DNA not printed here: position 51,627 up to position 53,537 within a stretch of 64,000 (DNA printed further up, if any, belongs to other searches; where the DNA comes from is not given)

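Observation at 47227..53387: Tightly coupled AT-rich four-gene operon (multi-Zn-ribbon, DUF4365-like nuclease, two unknowns) without any NTPase: candidate novel defence module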

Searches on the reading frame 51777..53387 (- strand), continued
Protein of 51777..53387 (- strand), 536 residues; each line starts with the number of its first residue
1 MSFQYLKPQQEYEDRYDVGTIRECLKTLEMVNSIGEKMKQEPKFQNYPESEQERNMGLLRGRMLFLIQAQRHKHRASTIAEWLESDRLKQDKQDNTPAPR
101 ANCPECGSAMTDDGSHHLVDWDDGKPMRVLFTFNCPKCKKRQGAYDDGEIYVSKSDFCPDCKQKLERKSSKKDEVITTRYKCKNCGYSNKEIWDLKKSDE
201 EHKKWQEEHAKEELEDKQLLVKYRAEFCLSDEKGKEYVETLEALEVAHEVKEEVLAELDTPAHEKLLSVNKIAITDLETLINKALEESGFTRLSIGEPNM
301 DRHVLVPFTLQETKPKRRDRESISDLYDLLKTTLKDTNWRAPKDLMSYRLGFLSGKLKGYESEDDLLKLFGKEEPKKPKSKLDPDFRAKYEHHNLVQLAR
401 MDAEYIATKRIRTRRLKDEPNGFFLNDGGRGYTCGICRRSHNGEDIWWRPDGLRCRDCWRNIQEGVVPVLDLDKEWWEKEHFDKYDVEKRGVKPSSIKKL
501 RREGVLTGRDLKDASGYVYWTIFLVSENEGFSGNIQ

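Call 77: search_protein_families(library=padloc, proteins=[L057:10835-12157:+, L057:12182-13444:+, L059:9639-11123:+], max_evalue=0.001)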
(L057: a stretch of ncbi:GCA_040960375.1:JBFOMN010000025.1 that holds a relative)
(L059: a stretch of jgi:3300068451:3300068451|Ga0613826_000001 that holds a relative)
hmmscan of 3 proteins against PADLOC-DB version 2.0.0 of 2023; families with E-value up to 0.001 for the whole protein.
L057:10835-12157:+ (440 aa): 27 families (the best 25 are shown)
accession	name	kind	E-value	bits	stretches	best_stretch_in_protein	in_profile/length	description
PDLC00785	Cyclase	-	3.1e-175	581.7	1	1-432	1-442/443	oligonucleotide-cyclase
PDLC00796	Cyclase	-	2.2e-29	101.1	1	26-433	28-431/432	oligonucleotide-cyclase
PDLC00823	Cyclase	-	1.5e-26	91.7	1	25-278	31-242/285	oligonucleotide-cyclase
PDLC00793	Cyclase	-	1.2e-20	72.1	1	309-432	326-461/462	oligonucleotide-cyclase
PDLC00809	Cyclase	-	1e-17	62.7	1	42-288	44-263/295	oligonucleotide-cyclase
PDLC00770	Cyclase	-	1.9e-14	51.4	1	327-430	392-506/509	oligonucleotide-cyclase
PDLC00778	Cyclase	-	4.7e-13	46.7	1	339-432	348-454/455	oligonucleotide-cyclase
PDLC00810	Cyclase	-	1.3e-12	45.8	1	42-201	48-179/335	oligonucleotide-cyclase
PDLC00792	Cyclase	-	2.3e-12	44.9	1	39-136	44-136/236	oligonucleotide-cyclase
PDLC00803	Cyclase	-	5.6e-12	43.9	1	19-292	23-245/253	oligonucleotide-cyclase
PDLC00808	Cyclase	-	4.4e-11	40.6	1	187-235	174-222/325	oligonucleotide-cyclase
PDLC00802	Cyclase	-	1.3e-10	39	2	170-288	184-296/332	oligonucleotide-cyclase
PDLC00822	Cyclase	-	1.6e-10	38.9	1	34-229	40-251/375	oligonucleotide-cyclase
PDLC00786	Cyclase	-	5.2e-10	37.2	1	26-228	30-208/293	oligonucleotide-cyclase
PDLC00824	Cyclase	-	5.6e-10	36.6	1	325-434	331-448/466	oligonucleotide-cyclase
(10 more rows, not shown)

L057:12182-13444:+ (420 aa): 0 families

L059:9639-11123:+ (494 aa): 2 families
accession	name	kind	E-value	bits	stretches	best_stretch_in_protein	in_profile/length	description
PDLC04597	PDC-M36A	-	9.1e-27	92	1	10-266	9-258/457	-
PDLC04598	PDC-M36A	-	2.4e-08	31.8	1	142-268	6-133/330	-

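Call 84: search_solved_structures(query=A5, max_evalue=10)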
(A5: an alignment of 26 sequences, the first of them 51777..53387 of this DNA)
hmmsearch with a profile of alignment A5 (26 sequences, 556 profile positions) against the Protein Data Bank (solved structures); distinct sequences matched with E-value up to 10: 16.
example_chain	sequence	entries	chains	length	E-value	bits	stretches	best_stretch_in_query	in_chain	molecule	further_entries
3h0g_I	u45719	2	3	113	0.05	15.1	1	152-189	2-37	DNA-directed RNA polymerase II subunit RPB9 | RNA polymerase II subunit Rpb9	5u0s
1x6f_A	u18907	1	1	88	0.081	14.4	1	177-223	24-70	Zinc finger protein 462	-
8qsz_I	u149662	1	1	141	0.088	14.3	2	155-190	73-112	DNA-directed RNA polymerase II subunit RPB9,RBP9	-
7mpi_Bf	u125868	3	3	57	0.38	12.2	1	391-441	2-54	40S ribosomal protein S31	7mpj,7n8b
2qkd_A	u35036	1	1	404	0.83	11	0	156-192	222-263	Zinc finger protein ZPR1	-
4x33_A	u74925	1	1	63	0.85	11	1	127-168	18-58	Diphthamide biosynthesis protein 3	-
1mey_C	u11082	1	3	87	1.1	10.7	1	152-202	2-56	CONSENSUS ZINC FINGER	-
2i13_A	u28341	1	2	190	1.5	10.2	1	153-202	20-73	Aart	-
1yws_A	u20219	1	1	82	1.5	10.2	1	128-169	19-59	protein YBL071w-A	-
1yop_A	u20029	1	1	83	1.7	10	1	128-169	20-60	Kti11p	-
5ax2_A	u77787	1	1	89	2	9.8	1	128-169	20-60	Diphthamide biosynthesis protein 3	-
3qt1_I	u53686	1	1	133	2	9.8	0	156-189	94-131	DNA-directed RNA polymerase II subunit RPB9, DNA-directed RNA polymerase III subunit RPC10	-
2cur_A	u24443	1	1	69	2.5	9.5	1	430-464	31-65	Skeletal muscle LIM-protein 1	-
3w5k_B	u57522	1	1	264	3.1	9.2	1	115-227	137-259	Zinc finger protein SNAI1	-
7eu0_I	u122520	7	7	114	3.3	9.1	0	152-205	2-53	DNA-directed RNA polymerases II, IV and V subunit 9A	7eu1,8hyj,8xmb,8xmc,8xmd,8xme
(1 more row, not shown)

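Call 86: find_encoding_contigs(protein=P0146, flank=9000, max_places=3)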
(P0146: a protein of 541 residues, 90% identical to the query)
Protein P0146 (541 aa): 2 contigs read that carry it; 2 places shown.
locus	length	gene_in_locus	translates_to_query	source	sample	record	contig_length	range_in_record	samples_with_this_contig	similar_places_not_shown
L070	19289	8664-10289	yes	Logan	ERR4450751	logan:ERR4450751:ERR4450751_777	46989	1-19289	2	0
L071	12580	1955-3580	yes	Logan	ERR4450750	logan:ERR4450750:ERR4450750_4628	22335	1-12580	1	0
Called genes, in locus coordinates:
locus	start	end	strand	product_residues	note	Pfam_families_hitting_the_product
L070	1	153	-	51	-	?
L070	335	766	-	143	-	-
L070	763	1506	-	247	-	PF01555:N6_N4_Mtase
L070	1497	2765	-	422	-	PF02195:ParB_N, PF01555:N6_N4_Mtase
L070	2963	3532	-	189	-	PF11611:DUF4352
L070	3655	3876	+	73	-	PF13560:HTH_31, PF12844:HTH_19 (weak), PF13443:HTH_26, PF01381:HTH_3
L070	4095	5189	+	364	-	PF12728:HTH_17, PF01555:N6_N4_Mtase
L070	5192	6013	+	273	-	PF01555:N6_N4_Mtase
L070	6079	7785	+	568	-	-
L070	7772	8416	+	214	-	-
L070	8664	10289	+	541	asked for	-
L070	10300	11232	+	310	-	-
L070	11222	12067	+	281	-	-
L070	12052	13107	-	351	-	PF16263:DUF4917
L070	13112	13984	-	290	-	PF00376:MerR, PF12728:HTH_17, PF13411:MerR_1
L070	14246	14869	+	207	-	PF00300:His_Phos_1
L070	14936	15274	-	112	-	-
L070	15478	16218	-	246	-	PF22435:MRM3-like_sub_bind, PF08032:SpoU_sub_bind (weak), PF00588:SpoU_methylase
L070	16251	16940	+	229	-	PF01182:Glucosamine_iso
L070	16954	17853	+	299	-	PF03446:NAD_binding_2, PF03807:F420_oxidored (faint), PF00393:6PGD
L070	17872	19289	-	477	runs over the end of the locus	PF00479:G6PD_N, PF02781:G6PD_C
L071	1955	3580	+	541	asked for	-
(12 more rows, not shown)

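Call 87: find_encoding_contigs(protein=P0159, flank=9000, max_places=2)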
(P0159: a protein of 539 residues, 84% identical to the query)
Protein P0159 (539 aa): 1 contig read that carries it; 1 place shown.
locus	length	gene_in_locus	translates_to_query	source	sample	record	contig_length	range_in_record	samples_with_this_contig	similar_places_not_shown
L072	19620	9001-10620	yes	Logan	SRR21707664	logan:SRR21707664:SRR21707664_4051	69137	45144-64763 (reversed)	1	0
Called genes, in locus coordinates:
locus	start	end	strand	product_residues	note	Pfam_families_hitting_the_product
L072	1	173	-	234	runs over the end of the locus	PF11303:DUF3105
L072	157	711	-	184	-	-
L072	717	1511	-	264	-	PF13462:Thioredoxin_4, PF13098:Thioredoxin_2 (weak), PF01323:DSBA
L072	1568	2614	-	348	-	PF05569:Peptidase_M56, PF01435:Peptidase_M48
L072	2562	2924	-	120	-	PF03965:Penicillinase_R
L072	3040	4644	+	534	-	PF13473:Cupredoxin_1 (faint), PF07732:Cu-oxidase_3, PF00394:Cu-oxidase, PF07731:Cu-oxidase_2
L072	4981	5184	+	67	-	-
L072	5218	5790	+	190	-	PF03703:bPH_2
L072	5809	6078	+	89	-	PF18926:DUF5676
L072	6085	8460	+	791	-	PF00122:E1-E2_ATPase, PF00702:Hydrolase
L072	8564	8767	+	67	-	-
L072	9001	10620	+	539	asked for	-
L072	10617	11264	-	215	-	PF06114:Peptidase_M78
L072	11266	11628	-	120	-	PF13560:HTH_31, PF01381:HTH_3, PF13443:HTH_26 (weak)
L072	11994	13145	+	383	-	PF18145:SAVED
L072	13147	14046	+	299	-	-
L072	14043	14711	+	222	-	-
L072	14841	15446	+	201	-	PF00300:His_Phos_1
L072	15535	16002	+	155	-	-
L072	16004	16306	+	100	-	PF01741:MscL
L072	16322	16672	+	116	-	PF04343:DUF488, PF22751:DUF488-N3a, PF22752:DUF488-N3i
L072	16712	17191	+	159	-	PF00578:AhpC-TSA, PF08534:Redoxin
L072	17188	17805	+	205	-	-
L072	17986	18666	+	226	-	PF00027:cNMP_binding, PF13545:HTH_Crp_2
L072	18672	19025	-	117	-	PF07659:DUF1599 (weak)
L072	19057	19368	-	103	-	-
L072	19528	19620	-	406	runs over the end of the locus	PF01551:Peptidase_M23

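Call 88: find_encoding_contigs(protein=P0169, flank=9000, max_places=2)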
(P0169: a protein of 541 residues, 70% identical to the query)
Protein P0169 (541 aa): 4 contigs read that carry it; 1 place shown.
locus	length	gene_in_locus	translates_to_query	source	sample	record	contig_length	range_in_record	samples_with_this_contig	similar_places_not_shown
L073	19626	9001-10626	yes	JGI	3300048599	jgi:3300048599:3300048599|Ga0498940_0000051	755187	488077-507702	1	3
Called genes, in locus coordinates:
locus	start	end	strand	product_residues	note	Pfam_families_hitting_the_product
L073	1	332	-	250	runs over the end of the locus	PF01555:N6_N4_Mtase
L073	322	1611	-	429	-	PF02195:ParB_N, PF01555:N6_N4_Mtase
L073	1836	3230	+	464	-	PF11074:DUF2779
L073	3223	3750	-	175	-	-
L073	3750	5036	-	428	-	PF01420:Methylase_S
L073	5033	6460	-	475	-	PF12161:HsdM_N, PF02384:N6_Mtase, PF01170:UPF0020 (weak), PF20473:MmeI_Mtase (faint), PF07669:Eco57I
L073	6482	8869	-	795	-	PF04313:HSDR_N (weak), PF13588:HSDR_N_2 (weak), PF00270:DEAD, PF04851:ResIII, PF18766:SWI2_SNF2, PF00271:Helicase_C (weak), PF08463:EcoEI_R_C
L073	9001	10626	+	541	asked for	-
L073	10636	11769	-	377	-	PF18145:SAVED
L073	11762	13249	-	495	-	PF18144:SMODS, PF21654:DncV-like_NTFase, PF21713:DncV_C, PF18134:AGS_C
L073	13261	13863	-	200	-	PF01726:LexA_DNA_bind, PF00717:Peptidase_S24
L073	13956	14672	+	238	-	PF11523:DUF3223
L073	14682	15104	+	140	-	-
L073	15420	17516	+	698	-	PF02629:CoA_binding, PF13380:CoA_binding_2, PF13607:Succ_CoA_lig, PF00549:Ligase_CoA (faint), PF19045:Ligase_CoA_2, PF13549:ATP-grasp_5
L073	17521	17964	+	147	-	PF13380:CoA_binding_2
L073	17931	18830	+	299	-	-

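Call 105: search_protein_families(library=phrogs, proteins=[window:51777-53387:-], max_evalue=0.01)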
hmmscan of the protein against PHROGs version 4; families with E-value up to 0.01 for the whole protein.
window:51777-53387:- (536 aa): 3 families
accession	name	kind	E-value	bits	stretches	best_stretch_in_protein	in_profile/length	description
phrog_4005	-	unknown function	9.1e-06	26.8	1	157-195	24-63/75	-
phrog_7321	-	unknown function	0.0014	19.9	1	153-191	4-42/149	-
phrog_3786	-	unknown function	0.009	17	0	158-185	36-64/86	-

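Call 109: search_dna_similar(query=window:51777-53387:-, collection=phages, mode=protein, max_rows=8)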
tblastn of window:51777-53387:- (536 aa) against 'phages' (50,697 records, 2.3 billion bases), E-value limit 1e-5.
No match.
